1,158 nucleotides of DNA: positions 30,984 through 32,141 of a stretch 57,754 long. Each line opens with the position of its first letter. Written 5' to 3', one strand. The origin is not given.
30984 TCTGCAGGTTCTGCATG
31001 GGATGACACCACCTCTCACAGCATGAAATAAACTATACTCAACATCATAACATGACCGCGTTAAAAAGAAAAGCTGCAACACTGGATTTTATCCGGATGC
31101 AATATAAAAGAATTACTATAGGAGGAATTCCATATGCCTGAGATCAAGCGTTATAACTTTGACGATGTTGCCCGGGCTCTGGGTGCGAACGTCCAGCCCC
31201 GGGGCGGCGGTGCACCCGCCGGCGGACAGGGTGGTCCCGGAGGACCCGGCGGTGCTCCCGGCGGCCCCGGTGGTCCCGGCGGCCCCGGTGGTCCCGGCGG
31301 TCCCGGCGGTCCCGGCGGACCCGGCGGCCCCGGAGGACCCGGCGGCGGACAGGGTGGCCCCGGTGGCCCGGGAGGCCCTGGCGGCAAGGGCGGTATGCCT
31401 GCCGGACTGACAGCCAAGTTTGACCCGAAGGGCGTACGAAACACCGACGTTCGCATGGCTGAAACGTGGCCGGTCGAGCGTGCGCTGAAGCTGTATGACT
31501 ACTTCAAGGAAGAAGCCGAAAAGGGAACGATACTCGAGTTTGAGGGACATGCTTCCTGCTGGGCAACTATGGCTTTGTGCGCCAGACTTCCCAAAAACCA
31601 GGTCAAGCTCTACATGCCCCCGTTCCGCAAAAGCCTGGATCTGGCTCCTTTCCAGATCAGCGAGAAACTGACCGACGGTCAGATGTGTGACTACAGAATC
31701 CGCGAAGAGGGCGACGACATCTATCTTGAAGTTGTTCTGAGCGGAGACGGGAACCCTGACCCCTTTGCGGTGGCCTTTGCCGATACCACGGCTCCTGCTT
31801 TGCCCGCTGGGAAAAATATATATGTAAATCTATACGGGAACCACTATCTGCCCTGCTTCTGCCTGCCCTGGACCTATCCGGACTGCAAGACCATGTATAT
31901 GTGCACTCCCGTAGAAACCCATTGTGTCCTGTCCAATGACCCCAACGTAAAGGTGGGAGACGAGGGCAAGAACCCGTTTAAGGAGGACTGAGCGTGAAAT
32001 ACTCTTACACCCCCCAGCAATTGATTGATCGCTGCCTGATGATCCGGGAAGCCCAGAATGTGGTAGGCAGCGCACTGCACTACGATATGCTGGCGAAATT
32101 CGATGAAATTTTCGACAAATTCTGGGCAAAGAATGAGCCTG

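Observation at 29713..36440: AraC-regulated island: (Gly-Gly-Pro)n proteins bracketing three tandem NTF2/SnoaL-like paralogs plus an orphan giant solute-binding lipoprotein; candidate undescribed system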

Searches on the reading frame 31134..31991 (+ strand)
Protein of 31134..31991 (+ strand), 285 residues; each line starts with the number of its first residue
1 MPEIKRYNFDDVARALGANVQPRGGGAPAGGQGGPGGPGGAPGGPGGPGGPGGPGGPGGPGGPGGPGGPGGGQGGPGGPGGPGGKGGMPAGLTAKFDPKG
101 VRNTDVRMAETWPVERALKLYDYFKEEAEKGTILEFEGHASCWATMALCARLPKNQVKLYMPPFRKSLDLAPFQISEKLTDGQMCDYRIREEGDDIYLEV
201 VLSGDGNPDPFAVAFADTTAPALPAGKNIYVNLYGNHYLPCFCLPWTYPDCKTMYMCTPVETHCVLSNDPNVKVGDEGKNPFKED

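Call 3: search_protein_families(library=pfam, proteins=[window:31134-31991:+], max_evalue=1)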
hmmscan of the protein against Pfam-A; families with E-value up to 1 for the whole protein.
window:31134-31991:+ (285 aa): 0 families

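Call 4: search_protein_families(library=ncbifam, proteins=[window:31134-31991:+], max_evalue=1)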
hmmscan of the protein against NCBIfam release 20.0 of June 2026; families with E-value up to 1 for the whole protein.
window:31134-31991:+ (285 aa): 0 families

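Call 8: search_solved_structures(query=window:31134-31991:+, max_evalue=10)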
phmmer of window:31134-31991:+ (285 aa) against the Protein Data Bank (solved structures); distinct sequences matched with E-value up to 10: 38.
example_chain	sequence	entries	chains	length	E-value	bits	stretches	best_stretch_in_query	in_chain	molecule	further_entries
4kzx_C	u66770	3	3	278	0.00037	22.7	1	52-92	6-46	40S ribosomal protein S2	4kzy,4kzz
9q7q_v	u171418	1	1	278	0.0028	19.8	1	39-88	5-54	Small ribosomal subunit protein uS5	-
7o7y_Ab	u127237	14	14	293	0.0031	19.7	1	39-88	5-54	Ribosomal protein uS5 | 40S ribosomal protein uS5 | Ribosomal_S5_C domain-containing protein,40S ribosomal protein S2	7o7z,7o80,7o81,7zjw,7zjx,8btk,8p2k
9mr4_v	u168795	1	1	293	0.0032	19.7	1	39-88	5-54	Small ribosomal subunit protein uS5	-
9ndp_v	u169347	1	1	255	0.0087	18.2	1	70-128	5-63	Small ribosomal subunit protein uS5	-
6w2s_D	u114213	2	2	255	0.0088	18.2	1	70-128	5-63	uS5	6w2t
8tgo_D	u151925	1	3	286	0.013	17.7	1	53-160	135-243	35O22 scFv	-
6d90_DD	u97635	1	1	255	0.013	17.7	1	70-93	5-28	uS5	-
9qqp_J3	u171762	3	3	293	0.016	17.4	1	39-88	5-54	Small ribosomal subunit protein uS5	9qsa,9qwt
6p4g_D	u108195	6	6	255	0.02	17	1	70-90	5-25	uS5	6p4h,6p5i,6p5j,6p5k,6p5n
11kh_S2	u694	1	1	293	0.021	17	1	39-88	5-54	40S ribosomal protein S2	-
22tu_SC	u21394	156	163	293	0.026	16.7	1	39-88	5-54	40S ribosomal protein S2 | 40S RIBOSOMAL PROTEIN ES28 | 40S RIBOSOMAL PROTEIN US5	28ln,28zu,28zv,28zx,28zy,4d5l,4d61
9qty_B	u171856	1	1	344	0.027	16.6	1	35-91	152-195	Isoform 2 of Multiple epidermal growth factor-like domains protein 8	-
7oyd_CC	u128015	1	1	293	0.044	15.9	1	39-88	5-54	40S ribosomal protein S2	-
9qqs_B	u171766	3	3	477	0.065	15.4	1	35-91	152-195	Isoform 2 of Multiple epidermal growth factor-like domains protein 8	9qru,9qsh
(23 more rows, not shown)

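Call 39: find_homologous_proteins(query=A2, max_evalue=0.001)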
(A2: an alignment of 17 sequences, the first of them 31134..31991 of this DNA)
Query A2 (17 sequences) (285 aa, profile of the alignment): 36 proteins with E <= 0.001 among 8000 candidates.
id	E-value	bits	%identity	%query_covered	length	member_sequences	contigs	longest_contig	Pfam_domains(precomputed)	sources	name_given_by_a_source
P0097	2.2e-118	412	43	99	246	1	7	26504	-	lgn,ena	-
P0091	5.3e-117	407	42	99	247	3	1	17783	-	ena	-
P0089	2.3e-115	402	51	76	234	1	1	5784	-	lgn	-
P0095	3.7e-109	382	50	66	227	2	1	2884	-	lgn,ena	-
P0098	3.8e-108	378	49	66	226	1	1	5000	-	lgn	-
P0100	1.2e-103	363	46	66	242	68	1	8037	-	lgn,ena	-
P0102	4.5e-102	358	43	99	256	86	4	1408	-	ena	-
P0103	1.7e-101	356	40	99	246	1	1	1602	-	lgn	-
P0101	2.7e-101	356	46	66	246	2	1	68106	-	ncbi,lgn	-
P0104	7.0e-99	348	39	99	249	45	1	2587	-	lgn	-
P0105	4.0e-96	339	44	99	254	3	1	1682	-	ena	-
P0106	4.7e-96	339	45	72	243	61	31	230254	-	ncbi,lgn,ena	-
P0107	5.7e-95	335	45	66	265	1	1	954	-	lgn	-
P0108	2.2e-94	333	43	66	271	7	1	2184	-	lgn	-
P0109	1.1e-93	331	45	78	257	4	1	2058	-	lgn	-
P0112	1.7e-61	226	-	-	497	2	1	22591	-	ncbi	-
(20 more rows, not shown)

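Call 47: predict_structure(alignment_id=A4)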
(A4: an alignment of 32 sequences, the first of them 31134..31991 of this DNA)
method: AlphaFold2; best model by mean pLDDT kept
length: 285 residues; sequences in the alignment: 32
mean_pLDDT: 80.5   pTM: 0.74
mean pLDDT of the five models: 80.5, 79.4, 79.0, 78.4, 77.3
residues with pLDDT >= 90: 175; 70-90: 35; 50-70: 7; < 50: 68
segments of 3 or more residues with pLDDT < 50: 25-41, 43-93
pLDDT, mean of each block of 10 residues (from residue 1): 94 95 52 38 43 45 42 37 41 66 90 96 96 96 96 97 95 96 94 97 86 97 98 86 97 95 97 94 79
secondary structure, 60 per line:
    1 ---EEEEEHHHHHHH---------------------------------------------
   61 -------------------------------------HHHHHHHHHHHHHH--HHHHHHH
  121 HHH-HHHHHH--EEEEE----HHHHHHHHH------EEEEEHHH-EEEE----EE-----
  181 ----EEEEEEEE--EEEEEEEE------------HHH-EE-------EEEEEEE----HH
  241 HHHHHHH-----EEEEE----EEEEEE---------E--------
elements in order: E4-8 H9-15 H98-111 H114-123 H125-130 E133-137 H142-150 E157-161 E166-169 E185-192 E195-202 E228-234 H239-247 E253-257 E262-267

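Call 54: search_protein_families(library=padloc, proteins=[window:31134-31991:+, P0112], max_evalue=0.1)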
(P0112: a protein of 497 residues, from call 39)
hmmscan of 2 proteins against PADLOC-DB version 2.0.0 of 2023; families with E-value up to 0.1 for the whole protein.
window:31134-31991:+ (285 aa): 0 families

P0112 (497 aa): 0 families

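Call 62: fold_search(model_id=the predicted structure, library=pdb)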
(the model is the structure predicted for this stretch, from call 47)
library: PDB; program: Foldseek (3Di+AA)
matches with E <= 10: 186; with E <= 0.001: 0
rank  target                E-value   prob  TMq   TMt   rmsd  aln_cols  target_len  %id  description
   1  9wq3_B                1.3e-03  0.99  0.34  0.30   8.9       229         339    7  Structure of 3TM-SAVED Filament bound to 2'3'-cGAMP (released 2026-04-01)
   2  6yud_D                1.6e-03  1.00  0.26  0.67   3.0        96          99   14  Structure of Csx3/Crn3 from Archaeoglobus fulgidus in complex with cyclic tetra-adenylate (cA4) (released 2020-08-19)
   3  6yud_H                1.7e-03  1.00  0.26  0.65   3.1        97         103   13  Structure of Csx3/Crn3 from Archaeoglobus fulgidus in complex with cyclic tetra-adenylate (cA4) (released 2020-08-19)
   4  3wzi_A                2.2e-03  1.00  0.28  0.69   2.3        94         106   14  Crystal structure of AfCsx3 in complex with ssRNA (released 2015-07-15)
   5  6yud_F                2.3e-03  1.00  0.26  0.67   3.0        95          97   14  Structure of Csx3/Crn3 from Archaeoglobus fulgidus in complex with cyclic tetra-adenylate (cA4) (released 2020-08-19)
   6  6yud_E                2.5e-03  1.00  0.26  0.67   3.1        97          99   13  Structure of Csx3/Crn3 from Archaeoglobus fulgidus in complex with cyclic tetra-adenylate (cA4) (released 2020-08-19)
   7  6yud_B                2.8e-03  1.00  0.27  0.67   3.0        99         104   13  Structure of Csx3/Crn3 from Archaeoglobus fulgidus in complex with cyclic tetra-adenylate (cA4) (released 2020-08-19)
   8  6yud_A                3.0e-03  1.00  0.26  0.66   3.1        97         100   13  Structure of Csx3/Crn3 from Archaeoglobus fulgidus in complex with cyclic tetra-adenylate (cA4) (released 2020-08-19)
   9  6yud_C                4.4e-03  1.00  0.27  0.70   3.0        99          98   13  Structure of Csx3/Crn3 from Archaeoglobus fulgidus in complex with cyclic tetra-adenylate (cA4) (released 2020-08-19)
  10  9wq3_A                4.6e-03  0.85  0.30  0.27   9.7       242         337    7  Structure of 3TM-SAVED Filament bound to 2'3'-cGAMP (released 2026-04-01)
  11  3wzg_A                4.9e-03  1.00  0.26  0.69   2.9        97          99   13  Crystal structure of AfCsx3 (released 2015-07-15)
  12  3wzg_B                5.3e-03  1.00  0.28  0.73   3.1       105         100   13  Crystal structure of AfCsx3 (released 2015-07-15)
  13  3wzh_A                7.2e-03  1.00  0.28  0.73   3.2       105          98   13  Crystal structure of AfCsx3 (released 2015-07-15)
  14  6wam_A                8.1e-03  0.82  0.30  0.21  11.4       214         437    7  Structure of Acinetobacter baumannii Cap4 SAVED/CARF-domain containing receptor (released 2020-06-17)
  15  6yud_G                9.2e-03  1.00  0.25  0.64   3.1        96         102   14  Structure of Csx3/Crn3 from Archaeoglobus fulgidus in complex with cyclic tetra-adenylate (cA4) (released 2020-08-19)
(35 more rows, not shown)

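Call 82: search_protein_families(library=pfam, alignment_id=A8, max_evalue=0.01)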
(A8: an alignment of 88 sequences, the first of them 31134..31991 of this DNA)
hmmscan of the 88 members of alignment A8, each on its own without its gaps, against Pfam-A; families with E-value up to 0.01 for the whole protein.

A. member 1, window:31134-31991:+ (285 aa): 0 families

B. families by the number of members that match (of 88 scanned): 1 family
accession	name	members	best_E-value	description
PF09620.15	Cas_csx3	6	4.3e-15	CRISPR-associated protein (Cas_csx3)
